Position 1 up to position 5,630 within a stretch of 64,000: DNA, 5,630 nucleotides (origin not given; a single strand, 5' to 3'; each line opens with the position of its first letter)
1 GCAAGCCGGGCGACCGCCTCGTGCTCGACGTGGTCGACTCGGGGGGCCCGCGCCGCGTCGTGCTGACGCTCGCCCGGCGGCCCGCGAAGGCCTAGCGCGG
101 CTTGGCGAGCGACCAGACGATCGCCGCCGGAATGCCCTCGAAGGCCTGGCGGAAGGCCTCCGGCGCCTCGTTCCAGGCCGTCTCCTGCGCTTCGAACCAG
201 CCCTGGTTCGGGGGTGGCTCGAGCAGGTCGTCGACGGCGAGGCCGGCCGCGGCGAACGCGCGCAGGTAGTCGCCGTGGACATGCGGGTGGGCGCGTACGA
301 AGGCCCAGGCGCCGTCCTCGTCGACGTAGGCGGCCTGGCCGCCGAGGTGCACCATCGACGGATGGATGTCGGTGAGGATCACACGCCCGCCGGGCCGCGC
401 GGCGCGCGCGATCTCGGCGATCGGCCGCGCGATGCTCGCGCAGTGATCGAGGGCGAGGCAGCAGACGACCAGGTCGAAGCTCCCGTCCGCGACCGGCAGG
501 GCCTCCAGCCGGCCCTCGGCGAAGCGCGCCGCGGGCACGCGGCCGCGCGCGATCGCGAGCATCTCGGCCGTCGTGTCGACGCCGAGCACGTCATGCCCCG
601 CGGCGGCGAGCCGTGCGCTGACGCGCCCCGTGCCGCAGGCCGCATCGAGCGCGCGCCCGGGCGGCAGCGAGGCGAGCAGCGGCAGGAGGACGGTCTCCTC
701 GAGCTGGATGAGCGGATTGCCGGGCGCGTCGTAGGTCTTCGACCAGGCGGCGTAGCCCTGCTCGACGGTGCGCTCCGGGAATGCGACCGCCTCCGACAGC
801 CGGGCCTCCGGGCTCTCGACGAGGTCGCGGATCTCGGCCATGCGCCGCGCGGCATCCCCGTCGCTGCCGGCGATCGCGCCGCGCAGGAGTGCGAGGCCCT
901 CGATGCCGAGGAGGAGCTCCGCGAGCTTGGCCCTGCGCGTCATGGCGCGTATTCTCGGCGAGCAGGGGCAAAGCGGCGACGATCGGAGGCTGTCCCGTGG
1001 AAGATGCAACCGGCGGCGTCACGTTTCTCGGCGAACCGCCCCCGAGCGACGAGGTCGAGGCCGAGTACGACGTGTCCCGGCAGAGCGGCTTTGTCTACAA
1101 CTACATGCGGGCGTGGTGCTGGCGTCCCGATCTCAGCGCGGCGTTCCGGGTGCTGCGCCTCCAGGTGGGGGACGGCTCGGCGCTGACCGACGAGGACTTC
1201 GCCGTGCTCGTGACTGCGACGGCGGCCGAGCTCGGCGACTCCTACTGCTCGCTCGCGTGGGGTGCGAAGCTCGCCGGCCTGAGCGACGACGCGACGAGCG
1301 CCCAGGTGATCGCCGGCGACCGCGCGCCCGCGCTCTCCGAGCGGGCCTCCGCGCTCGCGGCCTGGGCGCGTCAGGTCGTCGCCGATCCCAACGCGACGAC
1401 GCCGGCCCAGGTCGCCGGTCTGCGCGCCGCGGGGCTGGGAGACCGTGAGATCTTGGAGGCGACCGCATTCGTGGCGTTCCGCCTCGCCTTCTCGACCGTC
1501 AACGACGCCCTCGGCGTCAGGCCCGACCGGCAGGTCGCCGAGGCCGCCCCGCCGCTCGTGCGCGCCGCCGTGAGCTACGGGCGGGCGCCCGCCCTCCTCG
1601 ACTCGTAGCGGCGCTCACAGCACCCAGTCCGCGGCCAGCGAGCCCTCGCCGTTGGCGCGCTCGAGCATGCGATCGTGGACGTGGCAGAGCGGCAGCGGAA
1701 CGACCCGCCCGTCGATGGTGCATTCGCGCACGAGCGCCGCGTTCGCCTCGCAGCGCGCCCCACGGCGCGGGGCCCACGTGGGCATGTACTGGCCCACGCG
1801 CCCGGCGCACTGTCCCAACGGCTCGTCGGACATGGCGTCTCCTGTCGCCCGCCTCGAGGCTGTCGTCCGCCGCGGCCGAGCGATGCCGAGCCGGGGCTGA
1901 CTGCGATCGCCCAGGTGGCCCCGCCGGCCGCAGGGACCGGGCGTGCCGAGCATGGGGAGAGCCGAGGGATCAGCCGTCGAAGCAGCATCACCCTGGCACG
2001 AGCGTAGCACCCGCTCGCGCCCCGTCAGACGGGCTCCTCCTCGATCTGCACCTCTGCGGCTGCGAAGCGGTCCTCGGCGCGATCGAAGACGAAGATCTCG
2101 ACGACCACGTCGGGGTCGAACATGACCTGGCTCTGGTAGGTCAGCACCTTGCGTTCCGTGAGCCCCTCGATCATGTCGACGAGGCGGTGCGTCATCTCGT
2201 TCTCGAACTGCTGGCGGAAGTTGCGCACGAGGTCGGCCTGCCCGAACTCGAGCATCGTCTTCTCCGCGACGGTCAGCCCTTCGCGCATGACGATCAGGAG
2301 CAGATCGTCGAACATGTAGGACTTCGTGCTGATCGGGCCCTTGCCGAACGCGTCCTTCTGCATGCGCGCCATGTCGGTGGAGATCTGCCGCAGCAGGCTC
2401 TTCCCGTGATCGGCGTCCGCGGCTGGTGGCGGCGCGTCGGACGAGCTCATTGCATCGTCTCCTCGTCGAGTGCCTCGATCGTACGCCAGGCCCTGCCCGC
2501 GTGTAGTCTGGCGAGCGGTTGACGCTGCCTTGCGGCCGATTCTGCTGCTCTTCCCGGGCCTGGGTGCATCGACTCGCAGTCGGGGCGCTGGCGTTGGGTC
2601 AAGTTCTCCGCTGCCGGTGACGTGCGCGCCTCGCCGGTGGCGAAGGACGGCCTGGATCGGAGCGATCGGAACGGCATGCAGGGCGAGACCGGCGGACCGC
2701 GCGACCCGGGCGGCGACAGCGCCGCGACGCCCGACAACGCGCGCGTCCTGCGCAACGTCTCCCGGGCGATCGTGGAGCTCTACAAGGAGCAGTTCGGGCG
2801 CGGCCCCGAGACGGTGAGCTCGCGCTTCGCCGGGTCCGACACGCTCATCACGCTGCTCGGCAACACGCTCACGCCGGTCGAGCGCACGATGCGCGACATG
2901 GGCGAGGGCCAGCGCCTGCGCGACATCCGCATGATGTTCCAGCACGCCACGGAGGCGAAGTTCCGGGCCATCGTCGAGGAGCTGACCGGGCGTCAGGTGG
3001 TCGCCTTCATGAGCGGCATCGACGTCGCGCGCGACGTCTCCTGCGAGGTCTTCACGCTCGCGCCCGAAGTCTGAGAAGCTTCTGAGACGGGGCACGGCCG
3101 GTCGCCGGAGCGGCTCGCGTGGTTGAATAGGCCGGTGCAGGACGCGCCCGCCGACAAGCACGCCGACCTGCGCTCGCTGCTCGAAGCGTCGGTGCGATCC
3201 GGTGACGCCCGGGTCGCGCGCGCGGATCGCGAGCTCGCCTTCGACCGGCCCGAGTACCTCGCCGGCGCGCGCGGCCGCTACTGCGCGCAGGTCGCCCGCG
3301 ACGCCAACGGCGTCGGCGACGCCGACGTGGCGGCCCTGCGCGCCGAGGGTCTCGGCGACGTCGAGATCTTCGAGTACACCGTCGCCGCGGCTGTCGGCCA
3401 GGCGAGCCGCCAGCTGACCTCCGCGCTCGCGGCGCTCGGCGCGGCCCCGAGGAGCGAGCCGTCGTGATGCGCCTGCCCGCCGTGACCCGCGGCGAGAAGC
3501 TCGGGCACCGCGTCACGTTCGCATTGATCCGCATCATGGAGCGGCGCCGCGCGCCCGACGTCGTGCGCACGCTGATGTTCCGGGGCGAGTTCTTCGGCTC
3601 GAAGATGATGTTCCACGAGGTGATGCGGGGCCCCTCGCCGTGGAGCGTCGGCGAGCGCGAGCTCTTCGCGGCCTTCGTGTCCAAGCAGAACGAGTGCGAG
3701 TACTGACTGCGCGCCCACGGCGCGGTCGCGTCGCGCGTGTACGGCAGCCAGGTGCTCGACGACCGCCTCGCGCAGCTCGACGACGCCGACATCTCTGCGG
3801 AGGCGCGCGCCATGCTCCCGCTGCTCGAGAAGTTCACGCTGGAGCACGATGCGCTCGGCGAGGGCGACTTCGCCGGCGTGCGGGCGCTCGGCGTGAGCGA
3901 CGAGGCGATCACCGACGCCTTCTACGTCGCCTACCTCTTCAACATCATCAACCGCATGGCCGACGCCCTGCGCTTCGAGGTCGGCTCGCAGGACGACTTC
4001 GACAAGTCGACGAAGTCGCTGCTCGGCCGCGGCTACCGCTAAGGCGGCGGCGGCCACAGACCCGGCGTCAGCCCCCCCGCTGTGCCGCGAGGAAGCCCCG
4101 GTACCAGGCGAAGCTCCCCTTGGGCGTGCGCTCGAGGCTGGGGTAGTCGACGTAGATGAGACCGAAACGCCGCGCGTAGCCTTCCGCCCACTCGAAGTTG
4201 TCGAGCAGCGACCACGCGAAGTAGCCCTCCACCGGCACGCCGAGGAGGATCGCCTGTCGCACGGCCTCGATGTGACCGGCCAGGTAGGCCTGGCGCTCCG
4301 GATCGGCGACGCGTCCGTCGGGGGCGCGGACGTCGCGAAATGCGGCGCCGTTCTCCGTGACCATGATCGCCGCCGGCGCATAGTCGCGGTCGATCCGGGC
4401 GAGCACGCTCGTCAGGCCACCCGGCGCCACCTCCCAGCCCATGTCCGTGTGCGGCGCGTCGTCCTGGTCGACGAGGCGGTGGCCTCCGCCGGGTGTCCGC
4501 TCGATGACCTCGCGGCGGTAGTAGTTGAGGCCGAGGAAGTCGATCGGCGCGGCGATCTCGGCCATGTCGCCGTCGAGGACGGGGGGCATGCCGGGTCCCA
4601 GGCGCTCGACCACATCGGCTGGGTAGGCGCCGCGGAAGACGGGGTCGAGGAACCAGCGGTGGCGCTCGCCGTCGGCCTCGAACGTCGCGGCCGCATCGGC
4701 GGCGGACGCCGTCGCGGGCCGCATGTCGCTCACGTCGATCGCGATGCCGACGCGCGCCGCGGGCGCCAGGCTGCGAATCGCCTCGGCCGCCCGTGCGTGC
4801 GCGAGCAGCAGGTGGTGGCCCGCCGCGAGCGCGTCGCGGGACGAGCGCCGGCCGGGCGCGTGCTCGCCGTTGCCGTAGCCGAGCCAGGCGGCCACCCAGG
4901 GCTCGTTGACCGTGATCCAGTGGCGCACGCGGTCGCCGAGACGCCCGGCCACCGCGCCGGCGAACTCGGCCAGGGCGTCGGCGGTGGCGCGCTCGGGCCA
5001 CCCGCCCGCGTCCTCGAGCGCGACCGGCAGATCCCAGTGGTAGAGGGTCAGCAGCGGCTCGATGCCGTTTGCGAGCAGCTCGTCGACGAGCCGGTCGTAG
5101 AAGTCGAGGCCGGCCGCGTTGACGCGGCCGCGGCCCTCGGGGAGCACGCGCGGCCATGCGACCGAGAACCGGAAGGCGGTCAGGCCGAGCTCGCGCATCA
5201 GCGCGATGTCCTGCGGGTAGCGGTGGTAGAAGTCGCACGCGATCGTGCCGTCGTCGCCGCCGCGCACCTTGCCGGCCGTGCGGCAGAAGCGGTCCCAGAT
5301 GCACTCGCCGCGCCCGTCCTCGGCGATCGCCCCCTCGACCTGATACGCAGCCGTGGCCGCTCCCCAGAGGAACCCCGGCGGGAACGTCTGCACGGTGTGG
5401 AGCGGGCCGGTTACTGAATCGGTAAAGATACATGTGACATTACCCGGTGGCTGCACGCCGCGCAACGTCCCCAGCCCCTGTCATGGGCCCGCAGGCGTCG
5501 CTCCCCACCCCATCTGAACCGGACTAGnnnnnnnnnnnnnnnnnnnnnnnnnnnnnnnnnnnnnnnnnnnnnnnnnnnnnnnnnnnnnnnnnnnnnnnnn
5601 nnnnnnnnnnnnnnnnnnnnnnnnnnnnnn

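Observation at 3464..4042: In-frame TGA at the second Cys of the CxxC motif of an AhpD/CMD-like protein: selenocysteine candidate or nonsense mutation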

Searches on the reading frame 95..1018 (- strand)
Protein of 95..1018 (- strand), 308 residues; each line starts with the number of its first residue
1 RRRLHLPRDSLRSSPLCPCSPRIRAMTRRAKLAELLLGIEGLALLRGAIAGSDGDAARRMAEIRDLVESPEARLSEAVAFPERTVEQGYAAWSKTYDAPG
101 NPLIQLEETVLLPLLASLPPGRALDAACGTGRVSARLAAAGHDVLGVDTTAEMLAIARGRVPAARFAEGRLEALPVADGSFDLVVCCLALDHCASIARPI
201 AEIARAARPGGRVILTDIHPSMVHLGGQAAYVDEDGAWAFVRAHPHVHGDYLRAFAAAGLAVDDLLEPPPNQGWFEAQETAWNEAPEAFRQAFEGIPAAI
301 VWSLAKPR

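Call 32: search_protein_families(library=ncbifam, proteins=[window:95-1018:-], max_evalue=0.00001)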
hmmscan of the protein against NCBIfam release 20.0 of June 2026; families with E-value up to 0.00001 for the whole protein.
window:95-1018:- (308 aa): 23 families
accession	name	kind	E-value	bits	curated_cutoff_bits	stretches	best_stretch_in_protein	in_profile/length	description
NF007610.0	PRK10258.1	equivalog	1.1e-19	70.8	342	1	109-234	32-158/251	malonyl-ACP O-methyltransferase BioC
NF045667.1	MTase_DVU1556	equivalog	2.8e-17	62.9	155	1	117-219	20-123/213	DVU_1556 family methyltransferase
TIGR02072.1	BioC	equivalog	5.1e-16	59.2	184.95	1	111-220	23-137/244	malonyl-ACP O-methyltransferase BioC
TIGR01934.1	MenG_MenH_UbiE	subfamily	4.2e-15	55.7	158.35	1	120-221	40-147/223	ubiquinone/menaquinone biosynthesis methyltransferase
NF001241.0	PRK00216.1-2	equivalog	2.6e-14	53.4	327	1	118-218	50-150/231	demethylmenaquinone methyltransferase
NF043040.1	corrin_prot_MT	hypoth_equivalog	1.1e-13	51.1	180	1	121-217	43-149/216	corrinoid protein-associated methyltransferase CpaM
NF001244.0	PRK00216.1-5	equivalog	3.7e-13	49.3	216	1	119-220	48-158/236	bifunctional demethylmenaquinone methyltransferase/2-methoxy-6-polyprenyl-1,4-benzoquinol methylase UbiE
NF047649.1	MTase_UXPK_star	exception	1.1e-11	44.2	460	1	116-218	73-184/283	methyltransferase/UXPK-star double selenoprotein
TIGR02021.1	BchM-ChlM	equivalog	7e-11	42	158.9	1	118-194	53-132/218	magnesium protoporphyrin IX methyltransferase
NF041820.1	daptide_MTase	equivalog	1.2e-10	41.3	175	1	114-170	32-88/243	daptide-type RiPP biosynthesis methyltransferase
NF008823.0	PRK11873.1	subfamily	1.5e-10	41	263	1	124-218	82-184/272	arsenite methyltransferase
TIGR01983.1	UbiG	equivalog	2.1e-10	40.3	102.95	1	122-219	52-155/228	bifunctional 2-polyprenyl-6-hydroxyphenol methylase/3-demethylubiquinol 3-O-methyltransferase UbiG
NF041537.1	ArsM_AhpD_UU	exception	2.9e-10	39.4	510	1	123-218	80-183/345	arsenite methyltransferase/AhpD domain selenoprotein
NF004452.0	PRK05785.1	equivalog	3.2e-09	36.6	207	1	120-208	52-138/228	hypothetical protein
NF045823.1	PthPhpthDimycoMt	equivalog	1.5e-08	34.1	300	1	138-220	89-171/256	phthiotriol/phenolphthiotriol dimycocerosates methyltransferase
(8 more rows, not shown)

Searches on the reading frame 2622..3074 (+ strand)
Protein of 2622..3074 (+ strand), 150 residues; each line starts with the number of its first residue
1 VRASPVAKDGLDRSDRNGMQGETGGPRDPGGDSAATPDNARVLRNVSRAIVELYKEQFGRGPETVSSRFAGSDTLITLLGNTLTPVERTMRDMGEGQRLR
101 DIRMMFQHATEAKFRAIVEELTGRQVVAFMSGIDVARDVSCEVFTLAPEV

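Call 4: search_protein_families(library=pfam, proteins=[window:2622-3074:+], max_evalue=0.01)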
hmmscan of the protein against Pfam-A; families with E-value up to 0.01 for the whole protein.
window:2622-3074:+ (150 aa): 1 family
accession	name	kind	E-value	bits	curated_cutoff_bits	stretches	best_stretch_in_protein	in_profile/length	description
PF10057.14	MpsC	-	1.1e-17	64.5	23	1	44-147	7-110/111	Na+-translocating membrane potential-generating system (MpsC)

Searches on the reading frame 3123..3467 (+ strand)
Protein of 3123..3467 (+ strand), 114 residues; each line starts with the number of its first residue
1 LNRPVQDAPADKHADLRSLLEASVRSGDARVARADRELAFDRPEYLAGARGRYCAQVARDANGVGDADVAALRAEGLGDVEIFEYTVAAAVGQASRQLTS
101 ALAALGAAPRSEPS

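Call 4: search_protein_families(library=pfam, proteins=[window:3123-3467:+], max_evalue=0.01)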
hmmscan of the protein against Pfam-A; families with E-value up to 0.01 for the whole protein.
window:3123-3467:+ (114 aa): 0 families

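Call 10: search_protein_families(library=ncbifam, proteins=[window:3123-3467:+], max_evalue=1)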
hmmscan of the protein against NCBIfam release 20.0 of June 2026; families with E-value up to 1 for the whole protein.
window:3123-3467:+ (114 aa): 2 families
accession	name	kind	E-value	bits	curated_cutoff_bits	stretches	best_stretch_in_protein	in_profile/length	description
TIGR01926.1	peroxid_rel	subfamily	0.0012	18.7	81.8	1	53-103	122-172/178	peroxidase-related enzyme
TIGR04030.1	perox_Avi_7169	hypoth_equivalog_domain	0.17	11.9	233.15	0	68-103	49-83/185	alkylhydroperoxidase domain protein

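Call 53: search_protein_families(library=pfam, alignment_id=A4, max_evalue=0.1)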
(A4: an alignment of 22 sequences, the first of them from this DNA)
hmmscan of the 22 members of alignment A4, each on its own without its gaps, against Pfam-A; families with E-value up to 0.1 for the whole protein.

A. member 1, seq(100 aa): 0 families

B. families by the number of members that match (of 22 scanned): 9 families
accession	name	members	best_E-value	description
PF10911.13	T7-like_Y65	5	0.0028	Bacteriophage T7-like gene 6.5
PF02627.25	CMD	5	0.013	Carboxymuconolactone decarboxylase family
PF21943.1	TetR_C_46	2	0.025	Tetracyclin repressor-like, C-terminal domain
PF14407.11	Frankia_peptide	1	0.0003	Ribosomally synthesized peptide prototyped by Frankia Franean1_4349.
PF25296.1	Decapeptide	1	0.017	Decapeptide repeat region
PF03858.18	Crust_neuro_H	1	0.019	Crustacean neurohormone H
PF05589.17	DUF768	1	0.038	Protein of unknown function (DUF768)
PF17754.6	TetR_C_14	1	0.044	MftR C-terminal domain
PF18579.7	Raf1_HTH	1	0.098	Rubisco accumulation factor 1 helix turn helix domain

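Call 77: search_protein_families(library=ncbifam, alignment_id=A4, max_evalue=0.01)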
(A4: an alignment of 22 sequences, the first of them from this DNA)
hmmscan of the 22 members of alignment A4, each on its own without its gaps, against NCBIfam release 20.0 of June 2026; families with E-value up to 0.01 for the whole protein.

A. member 1, seq(100 aa): 1 family
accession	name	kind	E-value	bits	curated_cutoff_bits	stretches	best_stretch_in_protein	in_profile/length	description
TIGR01926.1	peroxid_rel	subfamily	0.00091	19.1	81.8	1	39-89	122-172/178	peroxidase-related enzyme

B. families by the number of members that match (of 22 scanned): 1 family
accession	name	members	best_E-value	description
TIGR01926.1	peroxid_rel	14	2.7e-05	peroxidase-related enzyme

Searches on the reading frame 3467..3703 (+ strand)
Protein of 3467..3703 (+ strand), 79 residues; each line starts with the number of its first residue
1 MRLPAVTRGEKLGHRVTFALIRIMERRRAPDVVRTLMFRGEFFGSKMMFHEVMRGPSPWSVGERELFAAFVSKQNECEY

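Call 16: find_encoding_contigs(protein=window:3467-3703:+, flank=10000, max_places=4)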
Protein seq(79 aa) (79 aa): no gene with exactly this product is on record in the collection.

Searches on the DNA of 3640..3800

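Call 63: search_rna_families(source=window, start=3640, end=3800, threshold=evalue, max_evalue=10)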
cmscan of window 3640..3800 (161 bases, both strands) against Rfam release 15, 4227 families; matches with E-value up to 10: 2.
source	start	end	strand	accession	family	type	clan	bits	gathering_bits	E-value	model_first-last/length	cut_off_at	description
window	3678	3730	-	RF02804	PyrR206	Gene; snRNA; snoRNA; HACA-box;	-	16.2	46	0.86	1-60/60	no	Pyrobaculum sRNA 206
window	3698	3757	+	RF00598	SNORA76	Gene; snRNA; snoRNA; HACA-box;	CL00034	12.3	37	5.6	1-59/132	no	Small nucleolar RNA SNORA76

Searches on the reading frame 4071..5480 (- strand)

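Call 32: search_protein_families(library=ncbifam, proteins=[window:4071-5480:-], max_evalue=0.00001)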
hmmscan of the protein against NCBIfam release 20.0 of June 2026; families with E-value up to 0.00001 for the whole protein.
window:4071-5480:- (470 aa): 8 families
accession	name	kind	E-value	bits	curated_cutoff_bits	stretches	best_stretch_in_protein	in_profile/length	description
TIGR03356.1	BGL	equivalog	2.2e-180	600.2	478.5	1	33-460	1-427/427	GH1 family beta-glucosidase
NF010036.0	PRK13511.1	subfamily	5.3e-98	328.6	610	2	30-328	2-306/469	6-phospho-beta-galactosidase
TIGR01233.1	lacG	equivalog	1.4e-79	268.2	561.2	2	32-322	3-299/472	6-phospho-beta-galactosidase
NF007154.0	PRK09589.1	subfamily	5.2e-63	213.4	624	1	32-466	3-471/476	6-phospho-beta-glucosidase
NF007356.0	PRK09852.1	subfamily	1.3e-57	195.5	623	1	31-466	2-468/474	6-phospho-beta-glucosidase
NF007158.0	PRK09593.1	subfamily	2.8e-56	191.2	639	1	30-466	3-472/478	6-phospho-beta-glucosidase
NF011589.0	PRK15014.1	subfamily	6.4e-56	190.6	686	1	32-466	5-472/477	6-phospho-beta-glucosidase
NF041004.1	Beta_gal_BgaS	equivalog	2.7e-54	184.5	475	1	120-461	123-460/479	beta-galactosidase BgaS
